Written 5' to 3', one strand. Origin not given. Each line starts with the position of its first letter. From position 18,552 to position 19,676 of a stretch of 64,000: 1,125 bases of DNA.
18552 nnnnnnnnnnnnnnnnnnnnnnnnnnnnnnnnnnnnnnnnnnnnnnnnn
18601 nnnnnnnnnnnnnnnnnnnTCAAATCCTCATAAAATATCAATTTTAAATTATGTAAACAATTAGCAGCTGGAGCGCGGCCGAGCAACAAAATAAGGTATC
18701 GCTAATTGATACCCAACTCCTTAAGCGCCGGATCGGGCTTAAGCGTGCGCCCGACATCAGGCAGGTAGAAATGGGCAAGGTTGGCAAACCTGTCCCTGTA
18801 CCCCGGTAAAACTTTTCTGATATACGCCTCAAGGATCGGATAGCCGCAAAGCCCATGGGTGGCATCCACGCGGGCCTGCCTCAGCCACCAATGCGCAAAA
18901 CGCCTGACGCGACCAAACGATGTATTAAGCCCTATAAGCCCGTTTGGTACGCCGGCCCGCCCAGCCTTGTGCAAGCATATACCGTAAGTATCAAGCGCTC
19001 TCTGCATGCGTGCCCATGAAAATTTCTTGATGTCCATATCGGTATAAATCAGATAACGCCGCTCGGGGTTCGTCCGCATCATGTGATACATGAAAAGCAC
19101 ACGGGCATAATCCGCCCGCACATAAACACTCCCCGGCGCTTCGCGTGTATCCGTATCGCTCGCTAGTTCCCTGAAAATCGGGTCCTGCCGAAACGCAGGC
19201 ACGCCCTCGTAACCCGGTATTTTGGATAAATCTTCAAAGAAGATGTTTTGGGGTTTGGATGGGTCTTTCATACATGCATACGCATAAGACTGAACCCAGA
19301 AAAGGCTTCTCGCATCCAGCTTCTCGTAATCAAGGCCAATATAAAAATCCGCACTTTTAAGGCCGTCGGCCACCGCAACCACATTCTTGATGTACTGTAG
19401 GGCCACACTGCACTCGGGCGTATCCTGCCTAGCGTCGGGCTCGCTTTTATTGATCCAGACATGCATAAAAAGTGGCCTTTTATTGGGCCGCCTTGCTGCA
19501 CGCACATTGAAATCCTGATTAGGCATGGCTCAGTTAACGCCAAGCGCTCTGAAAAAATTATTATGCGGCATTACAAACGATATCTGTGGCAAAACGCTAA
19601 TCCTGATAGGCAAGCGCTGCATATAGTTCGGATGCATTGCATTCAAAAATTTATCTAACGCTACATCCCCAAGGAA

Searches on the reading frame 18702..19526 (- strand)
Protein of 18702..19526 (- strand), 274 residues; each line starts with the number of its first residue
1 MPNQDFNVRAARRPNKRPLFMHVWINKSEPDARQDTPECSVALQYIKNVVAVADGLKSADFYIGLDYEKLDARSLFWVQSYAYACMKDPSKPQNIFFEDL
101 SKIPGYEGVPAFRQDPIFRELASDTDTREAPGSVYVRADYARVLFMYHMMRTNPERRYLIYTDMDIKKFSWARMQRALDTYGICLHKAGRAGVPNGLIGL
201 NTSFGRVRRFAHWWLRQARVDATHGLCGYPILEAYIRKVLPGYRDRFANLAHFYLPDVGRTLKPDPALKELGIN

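Call 3: search_protein_families(library=pfam, proteins=[window:18702-19526:-], max_evalue=1)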
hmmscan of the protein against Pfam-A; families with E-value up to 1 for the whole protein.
window:18702-19526:- (274 aa): 0 families

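Call 7: search_protein_families(library=ncbifam, proteins=[window:18702-19526:-], max_evalue=1)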
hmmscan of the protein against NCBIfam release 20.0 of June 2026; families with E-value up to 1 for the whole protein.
window:18702-19526:- (274 aa): 0 families

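Call 8: find_homologous_proteins(query=window:18702-19526:-)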
Query window:18702-19526:- (274 aa): 3 proteins with E <= 0.001 among 473 candidates.
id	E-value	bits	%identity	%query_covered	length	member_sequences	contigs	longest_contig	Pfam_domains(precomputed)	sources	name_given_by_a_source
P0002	1.1e-172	591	99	93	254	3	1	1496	-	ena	-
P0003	6.5e-153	526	79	100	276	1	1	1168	-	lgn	-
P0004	1.2e-94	335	55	100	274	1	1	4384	-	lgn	-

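Call 14: find_encoding_contigs(protein=P0004, flank=10000)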
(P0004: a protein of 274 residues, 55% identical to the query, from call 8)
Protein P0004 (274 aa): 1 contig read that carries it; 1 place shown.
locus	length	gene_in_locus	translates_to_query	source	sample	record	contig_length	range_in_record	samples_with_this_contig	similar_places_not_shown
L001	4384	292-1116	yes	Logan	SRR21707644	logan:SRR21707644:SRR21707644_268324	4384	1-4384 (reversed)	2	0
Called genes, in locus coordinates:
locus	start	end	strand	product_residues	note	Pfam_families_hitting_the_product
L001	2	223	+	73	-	?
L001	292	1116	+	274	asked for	-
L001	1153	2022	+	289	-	-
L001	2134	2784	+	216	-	PF00574:CLP_protease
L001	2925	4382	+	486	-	?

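Call 15: find_encoding_contigs(protein=P0003, flank=10000)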
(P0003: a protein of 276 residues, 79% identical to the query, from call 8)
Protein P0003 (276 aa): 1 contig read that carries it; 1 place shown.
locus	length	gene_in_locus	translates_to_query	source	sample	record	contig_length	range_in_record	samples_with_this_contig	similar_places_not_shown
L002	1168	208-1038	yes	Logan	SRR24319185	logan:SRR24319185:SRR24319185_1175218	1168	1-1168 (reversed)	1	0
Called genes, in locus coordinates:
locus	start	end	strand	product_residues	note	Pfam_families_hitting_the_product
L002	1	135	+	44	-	?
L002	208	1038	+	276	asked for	-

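Call 19: search_protein_representatives(alignment_id=A2)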
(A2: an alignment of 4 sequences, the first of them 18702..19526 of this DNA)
Query: 4 sequences, 274 profile positions. Proteins with E-value up to 0.001 (for the whole library): 211; up to 1e-10: 118; up to 1e-30: 16. The best 150 are listed.
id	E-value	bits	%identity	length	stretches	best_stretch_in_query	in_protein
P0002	1.0e-139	481.2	-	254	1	21-274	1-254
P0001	3.8e-108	377.7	-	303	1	4-274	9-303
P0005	1.4e-63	231.6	-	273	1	17-274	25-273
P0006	1.4e-50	188.9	-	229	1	39-274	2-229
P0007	5.6e-50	186.9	-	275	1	17-273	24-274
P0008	2.8e-49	184.6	-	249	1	19-273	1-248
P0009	1.5e-48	182.3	-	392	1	16-242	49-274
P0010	1.1e-47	179.5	-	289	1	15-273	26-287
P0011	2.0e-46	175.3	-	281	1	15-273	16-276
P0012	2.4e-46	175.0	-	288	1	16-259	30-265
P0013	4.5e-45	170.8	-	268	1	14-270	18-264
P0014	1.2e-44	169.4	-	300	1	16-262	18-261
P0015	5.7e-44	167.2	-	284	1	14-265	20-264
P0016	6.7e-42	160.4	-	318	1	11-240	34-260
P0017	1.5e-38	149.4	-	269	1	20-273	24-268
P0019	3.1e-28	115.6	-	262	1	5-233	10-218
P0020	5.2e-28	114.9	-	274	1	19-273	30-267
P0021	6.7e-28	114.5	-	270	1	17-272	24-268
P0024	1.0e-25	107.4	-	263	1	6-266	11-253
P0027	3.7e-25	105.5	-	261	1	15-273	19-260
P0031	3.0e-24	102.6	-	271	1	17-273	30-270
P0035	5.7e-24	101.6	-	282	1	21-273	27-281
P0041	1.4e-22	97.0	-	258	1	9-273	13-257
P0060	1.4e-18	83.9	-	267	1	14-272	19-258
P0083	8.1e-16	74.9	-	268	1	19-273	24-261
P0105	7.4e-13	65.2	-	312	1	14-250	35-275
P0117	6.3e-11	58.8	-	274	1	16-266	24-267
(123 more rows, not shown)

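Call 20: predict_structure(alignment_id=A2)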
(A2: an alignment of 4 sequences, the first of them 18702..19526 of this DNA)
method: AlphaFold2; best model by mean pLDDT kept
length: 274 residues; sequences in the alignment: 4
mean_pLDDT: 48.1   pTM: 0.46
mean pLDDT of the five models: 48.1, 45.8, 45.6, 43.4, 42.7
residues with pLDDT >= 90: 0; 70-90: 20; 50-70: 91; < 50: 163
segments of 3 or more residues with pLDDT < 50: 1-18, 26-35, 37-39, 108-113, 124-130, 132-134, 159-241, 249-274
pLDDT, mean of each block of 10 residues (from residue 1): 33 44 50 47 65 60 67 69 75 68 53 49 49 52 55 51 42 45 37 31 32 36 35 43 48 39 31 26
secondary structure, 60 per line:
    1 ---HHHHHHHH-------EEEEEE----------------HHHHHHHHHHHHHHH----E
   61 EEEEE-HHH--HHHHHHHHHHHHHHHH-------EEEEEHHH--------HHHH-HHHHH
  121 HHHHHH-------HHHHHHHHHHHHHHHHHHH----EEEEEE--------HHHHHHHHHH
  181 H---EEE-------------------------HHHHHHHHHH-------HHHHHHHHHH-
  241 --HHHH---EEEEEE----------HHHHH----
elements in order: H4-11 E19-24 H41-55 E60-65 H72-87 E95-99 H111-114 H116-126 H134-152 E157-162 H171-181 E185-187 H213-222 H230-239 H243-246 E250-255 H266-270

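Call 22: search_protein_families(library=pfam, alignment_id=A3, max_evalue=0.01)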
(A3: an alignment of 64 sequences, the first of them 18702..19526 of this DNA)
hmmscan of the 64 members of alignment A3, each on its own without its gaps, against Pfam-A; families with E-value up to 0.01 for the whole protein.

A. member 1, window:18702-19526:- (274 aa): 0 families

B. families by the number of members that match (of 64 scanned): 2 families
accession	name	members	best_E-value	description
PF00610.27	DEP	1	0.00053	Domain found in Dishevelled, Egl-10, and Pleckstrin (DEP)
PF17078.10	SHE3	1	0.0067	SWI5-dependent HO expression protein 3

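Call 23: search_solved_structures(query=A3, max_evalue=10, show_alignments=4)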
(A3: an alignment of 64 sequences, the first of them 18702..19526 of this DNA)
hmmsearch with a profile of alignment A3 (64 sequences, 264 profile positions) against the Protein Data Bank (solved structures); distinct sequences matched with E-value up to 10: 2.
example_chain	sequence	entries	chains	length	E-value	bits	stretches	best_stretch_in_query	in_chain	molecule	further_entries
8ovs_AAA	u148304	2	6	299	0.1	15.2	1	45-137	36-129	YeGT glycosyltransferase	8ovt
4mix_A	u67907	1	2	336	0.11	15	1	44-137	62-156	Putative insecticidal toxin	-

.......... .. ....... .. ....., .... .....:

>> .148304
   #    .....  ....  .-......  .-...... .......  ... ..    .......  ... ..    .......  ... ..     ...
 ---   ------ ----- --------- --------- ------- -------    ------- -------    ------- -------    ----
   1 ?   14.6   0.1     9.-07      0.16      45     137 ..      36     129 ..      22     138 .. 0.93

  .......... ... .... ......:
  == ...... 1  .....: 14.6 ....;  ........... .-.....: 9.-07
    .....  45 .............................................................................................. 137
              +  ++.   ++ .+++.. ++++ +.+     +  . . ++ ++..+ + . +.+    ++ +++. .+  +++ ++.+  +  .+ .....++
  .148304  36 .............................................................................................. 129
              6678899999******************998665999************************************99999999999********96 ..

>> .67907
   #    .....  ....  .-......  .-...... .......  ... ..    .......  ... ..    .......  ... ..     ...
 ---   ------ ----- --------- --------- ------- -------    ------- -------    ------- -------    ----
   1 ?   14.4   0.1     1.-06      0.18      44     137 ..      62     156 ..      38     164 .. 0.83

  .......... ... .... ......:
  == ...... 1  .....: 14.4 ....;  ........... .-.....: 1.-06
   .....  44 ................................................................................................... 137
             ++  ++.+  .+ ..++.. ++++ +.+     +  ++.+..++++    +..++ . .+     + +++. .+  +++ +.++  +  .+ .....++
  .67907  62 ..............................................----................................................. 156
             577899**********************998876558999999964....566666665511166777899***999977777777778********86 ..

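Call 29: list_cluster_members(proteins=[P0005, P0007, P0009, P0010, P0011, P0012, P0013, P0014, P0015, P0016])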
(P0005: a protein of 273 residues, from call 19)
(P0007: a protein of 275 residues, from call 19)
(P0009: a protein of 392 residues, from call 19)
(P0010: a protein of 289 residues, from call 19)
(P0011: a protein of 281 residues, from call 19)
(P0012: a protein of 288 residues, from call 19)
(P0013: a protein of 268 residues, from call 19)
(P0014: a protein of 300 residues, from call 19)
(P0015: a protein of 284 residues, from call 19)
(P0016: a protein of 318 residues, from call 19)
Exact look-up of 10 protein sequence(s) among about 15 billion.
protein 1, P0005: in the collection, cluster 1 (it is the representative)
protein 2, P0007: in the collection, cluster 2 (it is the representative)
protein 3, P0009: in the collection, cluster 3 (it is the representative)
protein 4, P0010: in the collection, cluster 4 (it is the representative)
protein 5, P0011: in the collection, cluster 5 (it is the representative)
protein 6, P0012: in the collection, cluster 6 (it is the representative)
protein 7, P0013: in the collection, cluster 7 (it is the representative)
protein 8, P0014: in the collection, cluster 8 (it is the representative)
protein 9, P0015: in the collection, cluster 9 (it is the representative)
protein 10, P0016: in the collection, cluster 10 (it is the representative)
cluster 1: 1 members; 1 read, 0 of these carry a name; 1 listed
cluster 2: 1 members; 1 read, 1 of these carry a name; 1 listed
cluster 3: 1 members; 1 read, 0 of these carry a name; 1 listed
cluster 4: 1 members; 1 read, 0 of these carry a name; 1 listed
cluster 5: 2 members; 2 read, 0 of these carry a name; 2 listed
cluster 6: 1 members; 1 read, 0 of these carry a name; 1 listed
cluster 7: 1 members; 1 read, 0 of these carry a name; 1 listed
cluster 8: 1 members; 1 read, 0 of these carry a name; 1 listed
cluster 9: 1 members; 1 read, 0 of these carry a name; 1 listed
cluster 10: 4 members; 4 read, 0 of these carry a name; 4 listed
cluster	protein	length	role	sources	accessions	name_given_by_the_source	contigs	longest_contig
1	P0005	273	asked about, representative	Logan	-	-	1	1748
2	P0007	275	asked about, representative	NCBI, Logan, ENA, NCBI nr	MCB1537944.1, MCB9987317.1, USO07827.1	MAG: hypothetical protein H6865_06750 [Rhodospirillales bacterium] | hypothetical protein [Alphaproteobacteria bacterium]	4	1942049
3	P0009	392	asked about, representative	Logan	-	-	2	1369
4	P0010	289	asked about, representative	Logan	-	-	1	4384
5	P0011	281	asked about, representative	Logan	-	-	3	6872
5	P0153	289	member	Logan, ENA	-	-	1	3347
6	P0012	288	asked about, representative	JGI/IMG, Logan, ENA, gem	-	-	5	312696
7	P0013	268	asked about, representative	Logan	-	-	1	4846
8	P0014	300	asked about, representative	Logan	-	-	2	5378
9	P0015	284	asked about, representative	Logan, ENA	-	-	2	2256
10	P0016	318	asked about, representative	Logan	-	-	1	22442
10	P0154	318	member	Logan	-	-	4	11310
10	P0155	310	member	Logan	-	-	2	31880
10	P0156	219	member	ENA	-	-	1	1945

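Call 30: find_encoding_contigs(protein=P0007, flank=6000, max_places=2)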
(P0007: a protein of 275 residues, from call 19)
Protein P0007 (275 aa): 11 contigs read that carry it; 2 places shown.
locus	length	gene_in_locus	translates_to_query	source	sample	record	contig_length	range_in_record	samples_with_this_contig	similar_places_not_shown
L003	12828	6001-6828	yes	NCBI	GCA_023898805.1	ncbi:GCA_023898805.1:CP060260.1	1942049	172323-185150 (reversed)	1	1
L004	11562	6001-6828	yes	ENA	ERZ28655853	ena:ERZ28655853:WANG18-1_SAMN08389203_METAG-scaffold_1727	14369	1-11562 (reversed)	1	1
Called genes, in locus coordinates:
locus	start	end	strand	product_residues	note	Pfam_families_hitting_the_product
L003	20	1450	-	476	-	PF03951:Gln-synt_N, PF00120:Gln-synt_C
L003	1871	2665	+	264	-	PF01256:Carb_kinase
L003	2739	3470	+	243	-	-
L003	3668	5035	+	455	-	PF05697:Trigger_N, PF00254:FKBP_C, PF05698:Trigger_C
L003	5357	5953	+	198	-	-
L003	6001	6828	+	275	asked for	-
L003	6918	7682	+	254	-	-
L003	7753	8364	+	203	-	PF00574:CLP_protease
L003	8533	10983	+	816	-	PF02190:LON_substr_bdg, PF08298:AAA_PrkA (weak), PF00004:AAA, PF07728:AAA_5, PF22667:Lon_lid, PF05362:Lon_C, PF13541:ChlI (weak)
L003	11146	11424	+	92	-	PF00216:Bac_DNA_binding, PF18291:HU-HIG, PF18289:HU-CCDC81_euk_2 (faint)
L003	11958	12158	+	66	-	-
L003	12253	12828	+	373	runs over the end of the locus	PF11563:Protoglobin, PF00990:GGDEF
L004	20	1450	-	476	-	PF03951:Gln-synt_N, PF00120:Gln-synt_C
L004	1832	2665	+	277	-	PF01256:Carb_kinase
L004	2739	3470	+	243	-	-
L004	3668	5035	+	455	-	PF05697:Trigger_N, PF00254:FKBP_C, PF05698:Trigger_C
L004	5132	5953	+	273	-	-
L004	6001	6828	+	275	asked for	-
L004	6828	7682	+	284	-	-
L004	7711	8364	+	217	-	PF00574:CLP_protease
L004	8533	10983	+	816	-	PF02190:LON_substr_bdg, PF08298:AAA_PrkA (weak), PF00004:AAA, PF07728:AAA_5, PF22667:Lon_lid, PF05362:Lon_C, PF13541:ChlI (weak)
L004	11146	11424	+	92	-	PF00216:Bac_DNA_binding, PF18291:HU-HIG, PF18289:HU-CCDC81_euk_2 (faint)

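Call 31: find_encoding_contigs(protein=P0012, flank=6000, max_places=2)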
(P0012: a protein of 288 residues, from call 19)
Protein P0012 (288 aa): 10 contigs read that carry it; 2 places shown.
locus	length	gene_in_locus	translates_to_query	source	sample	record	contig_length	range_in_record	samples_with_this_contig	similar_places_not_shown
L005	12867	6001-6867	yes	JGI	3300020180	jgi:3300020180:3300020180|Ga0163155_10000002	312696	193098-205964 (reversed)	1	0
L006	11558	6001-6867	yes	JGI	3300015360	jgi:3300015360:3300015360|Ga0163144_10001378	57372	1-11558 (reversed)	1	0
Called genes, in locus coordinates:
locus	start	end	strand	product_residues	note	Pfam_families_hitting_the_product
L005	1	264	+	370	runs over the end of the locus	-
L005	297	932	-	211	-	PF00484:Pro_CA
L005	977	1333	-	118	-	-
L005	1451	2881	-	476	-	PF03951:Gln-synt_N, PF00120:Gln-synt_C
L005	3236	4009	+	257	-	PF01256:Carb_kinase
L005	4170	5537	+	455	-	PF05697:Trigger_N, PF00254:FKBP_C, PF05698:Trigger_C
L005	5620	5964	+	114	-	-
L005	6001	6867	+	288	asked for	-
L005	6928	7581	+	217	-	PF00574:CLP_protease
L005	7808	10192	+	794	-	PF02190:LON_substr_bdg, PF08298:AAA_PrkA (weak), PF00004:AAA, PF07728:AAA_5, PF22667:Lon_lid, PF05362:Lon_C, PF13541:ChlI (weak)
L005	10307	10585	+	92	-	PF00216:Bac_DNA_binding, PF18291:HU-HIG (weak), PF18289:HU-CCDC81_euk_2 (weak)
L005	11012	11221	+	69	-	-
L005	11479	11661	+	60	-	-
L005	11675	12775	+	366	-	PF05222:AlaDh_PNT_N, PF01262:AlaDh_PNT_C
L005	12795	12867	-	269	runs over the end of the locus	-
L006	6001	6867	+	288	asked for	-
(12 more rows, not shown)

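Call 33: predict_structure(alignment_id=A4)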
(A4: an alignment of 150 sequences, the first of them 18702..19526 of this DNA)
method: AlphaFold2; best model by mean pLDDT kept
length: 274 residues; sequences in the alignment: 150
mean_pLDDT: 91.4   pTM: 0.89
mean pLDDT of the five models: 91.4, 91.2, 89.8, 89.7, 88.7
residues with pLDDT >= 90: 220; 70-90: 36; 50-70: 9; < 50: 9
segments of 3 or more residues with pLDDT < 50: 1-5
pLDDT, mean of each block of 10 residues (from residue 1): 47 73 93 87 95 95 96 95 89 93 93 94 81 95 98 97 94 97 91 92 97 98 96 98 96 92 93 91
secondary structure, 60 per line:
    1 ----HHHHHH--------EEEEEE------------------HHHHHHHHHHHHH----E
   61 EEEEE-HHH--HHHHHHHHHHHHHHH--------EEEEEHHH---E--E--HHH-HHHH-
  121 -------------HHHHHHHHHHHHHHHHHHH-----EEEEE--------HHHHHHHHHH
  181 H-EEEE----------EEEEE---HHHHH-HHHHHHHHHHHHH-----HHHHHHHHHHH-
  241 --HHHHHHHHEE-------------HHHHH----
elements in order: H5-10 E19-24 H43-55 E60-65 H72-86 E95-99 H116-119 H134-152 E158-162 H171-181 E183-186 E197-201 H205-209 H211-223 H229-239 H243-250 H266-270

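Call 36: fold_search(model_id=the predicted structure, library=pdb)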
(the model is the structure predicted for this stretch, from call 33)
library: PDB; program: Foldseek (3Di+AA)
matches with E <= 10: 1208; with E <= 0.001: 84
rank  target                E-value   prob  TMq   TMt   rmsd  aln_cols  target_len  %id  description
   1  8ovs_AAA              3.7e-05  1.00  0.45  0.45   7.6       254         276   12  Crystal structure of YeGT glycosyltransferase with bound UDP (released 2024-05-22)
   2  4wlm_B                4.5e-05  1.00  0.41  0.40   7.8       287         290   14  Crystal structure of mouse Xyloside xylosyltransferase 1 complexed with manganese (released 2015-09-30)
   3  7ym7_A                5.0e-05  1.00  0.39  0.36  11.8       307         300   15  Crystal structure of the Salmonella effector SseK1 F187A mutant (released 2023-08-02)
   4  6eqj                  5.3e-05  1.00  0.42  0.46   9.3       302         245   12  Crystal Structure of Human Glycogenin-1 (GYG1) Tyr195pIPhe mutant, apo form (released 2017-12-20)
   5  8ovt_B                5.7e-05  1.00  0.43  0.41  15.7       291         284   13  Crystal structure of the ligand-free YeGT glycosyltransferase (released 2024-05-15)
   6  3qvb                  7.7e-05  1.00  0.40  0.43   9.6       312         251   12  Crystal Structure of Human Glycogenin-1 (GYG1) complexed with manganese and UDP (released 2011-03-23)
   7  4ueg_B                9.8e-05  1.00  0.40  0.43   9.6       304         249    7  Crystal structure of human glycogenin-2 catalytic domain (released 2014-12-24)
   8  6dus_B                1.2e-04  1.00  0.38  0.35  11.4       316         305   16  Structure of Salmonella Effector SseK3 E258Q mutant (released 2018-07-18)
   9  1zcv                  1.2e-04  1.00  0.43  0.45   7.5       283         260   10  apo form of a mutant of glycogenin in which Asp159 is replaced by Asn (released 2005-04-26)
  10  6cgi_B                1.3e-04  1.00  0.40  0.37  11.3       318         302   15  Structure of Salmonella Effector SseK3 (released 2018-02-28)
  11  6eyr_A                1.3e-04  1.00  0.41  0.37  10.6       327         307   15  Crystal structure of the salmonella effector SseK3 (released 2018-02-28)
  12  1zdg                  1.4e-04  1.00  0.43  0.45   7.4       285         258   10  Ser159 mutant of glycogenin complexed with UDP-glucose and manganese (released 2005-04-26)
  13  3v91                  1.5e-04  1.00  0.43  0.46   7.1       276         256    8  Structure of T82M glycogenin mutant truncated at residue 270 complexed with UDP-glucose (released 2012-01-25)
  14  1zdf                  1.8e-04  1.00  0.43  0.46   7.3       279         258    9  Ser162 mutant of glycogenin complexed with UDP-glucose and manganese (released 2005-04-26)
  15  8hcy_A                1.8e-04  1.00  0.34  0.20  10.9       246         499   11  Legionella glycosyltransferase (released 2023-11-08)
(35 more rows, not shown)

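Call 37: find_related_loci(query=A2, collection=genome_contigs, flank=6000)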
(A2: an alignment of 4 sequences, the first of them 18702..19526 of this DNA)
Query A2 (274 aa) in genome_contigs; peptide patterns used: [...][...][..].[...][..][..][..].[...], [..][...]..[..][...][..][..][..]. (x = any residue, [..] = any of these).
88 stretches matched a pattern, but none encodes a relative of the query by tblastn (E <= 1e-3).

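Call 44: find_encoding_contigs(protein=P0020, flank=7000, max_places=1)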
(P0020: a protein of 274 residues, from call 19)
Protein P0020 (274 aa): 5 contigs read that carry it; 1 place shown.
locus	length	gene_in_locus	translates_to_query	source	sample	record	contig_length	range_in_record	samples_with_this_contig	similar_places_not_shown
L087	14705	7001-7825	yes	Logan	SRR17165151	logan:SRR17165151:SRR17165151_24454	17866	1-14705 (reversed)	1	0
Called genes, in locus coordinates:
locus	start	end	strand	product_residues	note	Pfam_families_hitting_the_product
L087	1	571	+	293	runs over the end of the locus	PF00303:Thymidylat_synt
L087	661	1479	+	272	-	PF13489:Methyltransf_23, PF08241:Methyltransf_11, PF08242:Methyltransf_12, PF13649:Methyltransf_25, PF13847:Methyltransf_31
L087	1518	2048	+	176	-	PF00186:DHFR_1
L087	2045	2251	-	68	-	-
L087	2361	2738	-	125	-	-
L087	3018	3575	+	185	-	PF01327:Pep_deformylase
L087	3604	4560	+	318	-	PF00551:Formyl_trans_N, PF02911:Formyl_trans_C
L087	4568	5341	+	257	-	PF01416:PseudoU_synth_1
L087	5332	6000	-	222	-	PF13328:HD_4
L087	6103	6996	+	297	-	-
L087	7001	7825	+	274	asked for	-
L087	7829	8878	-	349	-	PF00762:Ferrochelatase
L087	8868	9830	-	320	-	PF00535:Glycos_transf_2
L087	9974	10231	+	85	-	-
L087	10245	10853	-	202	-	PF07750:GcrA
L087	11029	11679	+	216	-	PF13279:4HBT_2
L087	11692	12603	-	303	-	PF00009:GTP_EFTU (faint), PF01926:MMR_HSR1, PF02421:FeoB_N, PF03193:RsgA_GTPase (faint), PF00350:Dynamin_N (faint), PF07650:KH_2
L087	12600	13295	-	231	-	PF14622:Ribonucleas_3_3, PF00636:Ribonuclease_3, PF00035:dsrm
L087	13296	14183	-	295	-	PF10502:Peptidase_S26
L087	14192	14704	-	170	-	?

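Call 45: find_encoding_contigs(protein=P0105, flank=7000, max_places=1)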
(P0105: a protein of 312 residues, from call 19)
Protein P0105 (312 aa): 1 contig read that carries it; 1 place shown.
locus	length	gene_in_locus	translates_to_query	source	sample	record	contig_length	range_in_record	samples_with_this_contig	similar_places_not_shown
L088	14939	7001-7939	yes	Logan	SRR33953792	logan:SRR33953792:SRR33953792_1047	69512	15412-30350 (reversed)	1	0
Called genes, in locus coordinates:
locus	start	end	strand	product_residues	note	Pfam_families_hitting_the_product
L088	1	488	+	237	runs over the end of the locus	PF01863:YgjP-like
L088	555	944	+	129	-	-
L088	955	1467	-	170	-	-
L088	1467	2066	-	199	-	-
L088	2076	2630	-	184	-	-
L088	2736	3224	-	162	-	PF03652:RuvX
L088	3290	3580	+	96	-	PF02686:GatC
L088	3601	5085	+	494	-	PF01425:Amidase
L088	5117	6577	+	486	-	PF02934:GatB_N, PF02637:GatB_Yqey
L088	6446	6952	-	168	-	-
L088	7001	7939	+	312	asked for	-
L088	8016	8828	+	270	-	PF00905:Transpeptidase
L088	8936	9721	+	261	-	PF08242:Methyltransf_12 (faint), PF08241:Methyltransf_11 (weak), PF13649:Methyltransf_25 (weak)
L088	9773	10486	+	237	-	-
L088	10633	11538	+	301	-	PF00248:Aldo_ket_red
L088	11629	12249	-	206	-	PF02798:GST_N, PF13409:GST_N_2, PF13417:GST_N_3 (weak), PF13410:GST_C_2, PF00043:GST_C, PF14497:GST_C_3, PF17171:GST_C_6 (weak)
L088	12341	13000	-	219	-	PF00293:NUDIX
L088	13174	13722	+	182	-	-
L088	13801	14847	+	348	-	PF01590:GAF, PF13185:GAF_2, PF00990:GGDEF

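Call 46: find_encoding_contigs(protein=P0016, flank=7000, max_places=1)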
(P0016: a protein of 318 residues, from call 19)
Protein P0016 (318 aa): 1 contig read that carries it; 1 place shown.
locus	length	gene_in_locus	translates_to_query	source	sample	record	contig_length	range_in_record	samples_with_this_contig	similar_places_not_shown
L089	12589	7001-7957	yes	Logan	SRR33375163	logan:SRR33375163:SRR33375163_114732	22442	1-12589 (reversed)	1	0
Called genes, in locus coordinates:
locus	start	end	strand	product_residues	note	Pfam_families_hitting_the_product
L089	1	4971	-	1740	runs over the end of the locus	PF05231:MASE1, PF03924:CHASE, PF00989:PAS, PF08447:PAS_3, PF08448:PAS_4, PF13426:PAS_9, PF08448:PAS_4, PF00989:PAS, +7 more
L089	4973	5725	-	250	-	PF03502:Channel_Tsx, PF16412:DUF5020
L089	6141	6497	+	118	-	-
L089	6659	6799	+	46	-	-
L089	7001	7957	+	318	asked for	-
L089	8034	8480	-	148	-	PF00072:Response_reg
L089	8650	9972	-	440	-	PF02321:OEP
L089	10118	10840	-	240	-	PF00072:Response_reg, PF00486:Trans_reg_C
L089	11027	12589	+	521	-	?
